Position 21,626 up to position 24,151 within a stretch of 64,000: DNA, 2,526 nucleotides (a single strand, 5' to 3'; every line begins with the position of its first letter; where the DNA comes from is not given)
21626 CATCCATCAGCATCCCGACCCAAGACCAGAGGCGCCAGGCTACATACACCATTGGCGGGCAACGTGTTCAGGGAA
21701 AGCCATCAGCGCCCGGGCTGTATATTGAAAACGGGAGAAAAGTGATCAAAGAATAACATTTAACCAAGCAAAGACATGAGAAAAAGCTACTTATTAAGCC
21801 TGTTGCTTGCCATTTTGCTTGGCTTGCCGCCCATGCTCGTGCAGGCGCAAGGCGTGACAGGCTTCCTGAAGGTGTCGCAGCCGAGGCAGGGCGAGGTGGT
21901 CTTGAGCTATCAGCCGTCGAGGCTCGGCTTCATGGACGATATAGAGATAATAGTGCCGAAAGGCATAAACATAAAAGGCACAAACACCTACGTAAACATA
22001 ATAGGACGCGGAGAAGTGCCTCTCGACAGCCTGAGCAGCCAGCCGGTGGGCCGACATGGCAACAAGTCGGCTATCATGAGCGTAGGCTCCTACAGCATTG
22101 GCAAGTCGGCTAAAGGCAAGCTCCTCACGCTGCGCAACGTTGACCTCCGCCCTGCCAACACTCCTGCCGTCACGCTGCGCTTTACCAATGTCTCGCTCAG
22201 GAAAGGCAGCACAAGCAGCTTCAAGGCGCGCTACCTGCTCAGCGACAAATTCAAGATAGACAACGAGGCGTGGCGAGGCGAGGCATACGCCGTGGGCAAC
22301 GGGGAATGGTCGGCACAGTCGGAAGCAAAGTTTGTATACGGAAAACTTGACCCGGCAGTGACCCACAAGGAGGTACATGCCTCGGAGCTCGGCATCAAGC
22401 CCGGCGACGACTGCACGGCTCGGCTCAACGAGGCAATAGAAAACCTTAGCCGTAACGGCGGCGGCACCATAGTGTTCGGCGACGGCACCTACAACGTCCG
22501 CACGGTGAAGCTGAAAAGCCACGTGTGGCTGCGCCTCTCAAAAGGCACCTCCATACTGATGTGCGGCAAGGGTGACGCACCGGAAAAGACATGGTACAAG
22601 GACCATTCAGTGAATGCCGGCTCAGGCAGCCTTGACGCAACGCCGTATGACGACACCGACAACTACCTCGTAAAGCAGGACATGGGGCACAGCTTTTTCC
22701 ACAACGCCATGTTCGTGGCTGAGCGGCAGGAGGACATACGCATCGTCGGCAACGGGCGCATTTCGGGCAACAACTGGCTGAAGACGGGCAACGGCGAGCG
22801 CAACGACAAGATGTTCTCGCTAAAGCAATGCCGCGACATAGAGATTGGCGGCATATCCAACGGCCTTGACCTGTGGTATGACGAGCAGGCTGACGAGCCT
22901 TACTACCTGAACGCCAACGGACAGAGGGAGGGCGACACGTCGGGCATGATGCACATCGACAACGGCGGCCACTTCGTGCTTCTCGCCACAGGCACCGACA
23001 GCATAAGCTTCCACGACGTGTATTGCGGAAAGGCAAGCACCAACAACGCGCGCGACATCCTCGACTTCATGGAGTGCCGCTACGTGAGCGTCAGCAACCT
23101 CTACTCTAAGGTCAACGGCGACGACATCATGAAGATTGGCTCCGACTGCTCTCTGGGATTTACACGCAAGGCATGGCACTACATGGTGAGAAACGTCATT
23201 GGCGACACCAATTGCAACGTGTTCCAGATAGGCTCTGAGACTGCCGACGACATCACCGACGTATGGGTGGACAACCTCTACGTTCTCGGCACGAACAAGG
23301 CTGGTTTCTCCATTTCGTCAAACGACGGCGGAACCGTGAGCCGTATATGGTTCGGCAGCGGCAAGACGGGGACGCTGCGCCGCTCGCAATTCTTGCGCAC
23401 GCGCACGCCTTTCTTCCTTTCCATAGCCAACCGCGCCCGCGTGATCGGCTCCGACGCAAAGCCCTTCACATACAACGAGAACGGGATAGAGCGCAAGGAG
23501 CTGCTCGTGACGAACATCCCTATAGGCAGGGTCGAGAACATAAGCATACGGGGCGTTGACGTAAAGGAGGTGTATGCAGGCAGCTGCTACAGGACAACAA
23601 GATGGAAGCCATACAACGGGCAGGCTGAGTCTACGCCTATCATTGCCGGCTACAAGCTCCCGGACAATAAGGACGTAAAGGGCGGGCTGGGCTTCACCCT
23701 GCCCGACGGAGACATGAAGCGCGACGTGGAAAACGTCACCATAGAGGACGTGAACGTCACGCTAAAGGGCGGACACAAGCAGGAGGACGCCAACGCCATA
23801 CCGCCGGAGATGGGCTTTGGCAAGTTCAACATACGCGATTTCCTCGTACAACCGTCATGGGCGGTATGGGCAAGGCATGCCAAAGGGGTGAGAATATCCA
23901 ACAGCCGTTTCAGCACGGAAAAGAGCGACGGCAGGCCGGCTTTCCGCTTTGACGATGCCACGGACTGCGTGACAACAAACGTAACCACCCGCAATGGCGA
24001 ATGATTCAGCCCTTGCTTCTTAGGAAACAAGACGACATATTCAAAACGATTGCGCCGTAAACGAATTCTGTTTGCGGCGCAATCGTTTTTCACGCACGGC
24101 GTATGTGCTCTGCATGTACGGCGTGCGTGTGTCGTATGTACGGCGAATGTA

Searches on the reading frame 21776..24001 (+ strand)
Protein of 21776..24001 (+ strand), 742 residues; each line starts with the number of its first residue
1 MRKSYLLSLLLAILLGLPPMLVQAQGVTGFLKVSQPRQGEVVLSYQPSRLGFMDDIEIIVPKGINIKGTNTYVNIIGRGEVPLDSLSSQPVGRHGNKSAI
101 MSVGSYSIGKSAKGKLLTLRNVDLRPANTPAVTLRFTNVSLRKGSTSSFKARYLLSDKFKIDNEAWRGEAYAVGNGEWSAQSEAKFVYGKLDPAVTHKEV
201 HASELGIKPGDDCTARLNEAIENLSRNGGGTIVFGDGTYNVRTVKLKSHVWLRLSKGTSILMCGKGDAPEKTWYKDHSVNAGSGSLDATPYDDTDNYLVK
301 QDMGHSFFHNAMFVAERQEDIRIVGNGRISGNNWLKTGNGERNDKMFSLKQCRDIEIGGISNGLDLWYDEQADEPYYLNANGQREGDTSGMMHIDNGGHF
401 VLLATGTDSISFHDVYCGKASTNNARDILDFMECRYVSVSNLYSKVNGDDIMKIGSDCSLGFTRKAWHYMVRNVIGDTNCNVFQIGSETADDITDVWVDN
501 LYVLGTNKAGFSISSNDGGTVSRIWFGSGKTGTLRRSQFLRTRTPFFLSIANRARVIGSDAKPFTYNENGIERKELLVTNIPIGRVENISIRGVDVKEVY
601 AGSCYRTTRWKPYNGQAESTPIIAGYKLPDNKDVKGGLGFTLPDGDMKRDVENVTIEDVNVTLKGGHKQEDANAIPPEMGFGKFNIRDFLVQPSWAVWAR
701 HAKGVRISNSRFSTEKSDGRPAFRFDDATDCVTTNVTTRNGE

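Call 7: search_protein_families(library=pfam, proteins=[window:21776-24001:+], max_evalue=0.00001)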
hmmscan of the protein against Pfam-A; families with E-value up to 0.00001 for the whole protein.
window:21776-24001:+ (742 aa): 0 families

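Call 35: search_protein_families(library=ncbifam, proteins=[window:21776-24001:+], max_evalue=0.01)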
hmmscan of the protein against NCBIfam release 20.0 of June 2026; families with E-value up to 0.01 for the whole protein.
window:21776-24001:+ (742 aa): 4 families
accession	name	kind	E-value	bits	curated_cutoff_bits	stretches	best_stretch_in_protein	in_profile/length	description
NF049898.1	RhamgalacuronBT4146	equivalog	5.6e-42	144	500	3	214-361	15-149/445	rhamnogalacturonidase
NF051861.1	PolglcturonPglBAgro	equivalog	2.2e-12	46.5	600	1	211-262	9-60/437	polygalacturonase PglB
NF051860.1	PolglcturonPglAAgro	equivalog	0.00029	19.6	600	0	212-261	105-152/502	polygalacturonase PglA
NF049892.1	AlphdgalacturondseBT4155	equivalog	0.003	16.3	800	1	198-260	49-113/454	alpha-d-galacturonidase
